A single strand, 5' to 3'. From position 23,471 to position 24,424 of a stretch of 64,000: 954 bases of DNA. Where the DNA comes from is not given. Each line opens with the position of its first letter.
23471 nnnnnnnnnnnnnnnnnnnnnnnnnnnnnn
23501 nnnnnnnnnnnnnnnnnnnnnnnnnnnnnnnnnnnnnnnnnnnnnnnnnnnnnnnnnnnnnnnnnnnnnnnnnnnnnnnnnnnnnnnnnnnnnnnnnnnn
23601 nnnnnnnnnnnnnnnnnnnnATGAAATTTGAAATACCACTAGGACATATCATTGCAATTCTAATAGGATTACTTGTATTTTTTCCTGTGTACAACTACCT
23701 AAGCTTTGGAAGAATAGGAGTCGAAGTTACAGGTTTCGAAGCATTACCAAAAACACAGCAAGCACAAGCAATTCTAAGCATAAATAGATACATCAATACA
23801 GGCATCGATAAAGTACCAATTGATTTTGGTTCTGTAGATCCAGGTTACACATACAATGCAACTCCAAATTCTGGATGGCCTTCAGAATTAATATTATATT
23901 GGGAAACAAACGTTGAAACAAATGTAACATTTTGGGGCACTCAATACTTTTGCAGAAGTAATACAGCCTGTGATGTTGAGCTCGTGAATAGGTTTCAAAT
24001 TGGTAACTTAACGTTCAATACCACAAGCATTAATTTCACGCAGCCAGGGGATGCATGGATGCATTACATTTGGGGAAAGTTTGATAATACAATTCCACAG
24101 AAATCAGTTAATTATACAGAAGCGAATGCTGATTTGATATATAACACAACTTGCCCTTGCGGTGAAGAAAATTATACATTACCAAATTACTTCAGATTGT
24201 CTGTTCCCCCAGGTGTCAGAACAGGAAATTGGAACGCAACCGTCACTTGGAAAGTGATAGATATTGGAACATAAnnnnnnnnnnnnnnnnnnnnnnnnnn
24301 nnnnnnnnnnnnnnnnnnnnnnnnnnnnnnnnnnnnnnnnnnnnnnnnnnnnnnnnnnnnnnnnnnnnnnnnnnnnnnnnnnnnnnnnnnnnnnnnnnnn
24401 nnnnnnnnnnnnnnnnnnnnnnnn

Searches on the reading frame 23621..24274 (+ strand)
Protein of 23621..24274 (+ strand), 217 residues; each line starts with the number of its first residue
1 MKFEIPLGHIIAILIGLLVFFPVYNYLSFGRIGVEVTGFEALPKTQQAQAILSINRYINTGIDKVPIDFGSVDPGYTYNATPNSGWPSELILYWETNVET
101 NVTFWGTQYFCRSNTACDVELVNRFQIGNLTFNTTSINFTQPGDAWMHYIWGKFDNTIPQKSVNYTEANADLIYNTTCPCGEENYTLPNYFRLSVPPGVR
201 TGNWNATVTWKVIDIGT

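Call 4: search_protein_families(library=pfam, proteins=[window:23621-24274:+], max_evalue=0.1)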
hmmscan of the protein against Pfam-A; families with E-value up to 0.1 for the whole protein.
window:23621-24274:+ (217 aa): 1 family
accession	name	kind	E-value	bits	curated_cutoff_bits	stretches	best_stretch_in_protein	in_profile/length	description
PF15507.11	DUF4649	-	0.00054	20.5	27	1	96-144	9-58/69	Domain of unknown function (DUF4649)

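Call 16: search_protein_families(library=ncbifam, proteins=[window:23621-24274:+], max_evalue=0.1)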
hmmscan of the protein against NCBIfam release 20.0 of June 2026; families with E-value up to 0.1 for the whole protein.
window:23621-24274:+ (217 aa): 0 families

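Call 92: search_protein_families(library=pfam, proteins=[window:23621-24274:+], max_evalue=10)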
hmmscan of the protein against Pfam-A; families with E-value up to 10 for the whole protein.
window:23621-24274:+ (217 aa): 2 families
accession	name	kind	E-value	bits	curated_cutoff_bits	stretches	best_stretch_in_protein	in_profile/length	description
PF15507.11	DUF4649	-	0.00054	20.5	27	1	96-144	9-58/69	Domain of unknown function (DUF4649)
PF05232.17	BTP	-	0.15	12.5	25.6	1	3-27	29-53/64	Chlorhexidine efflux transporter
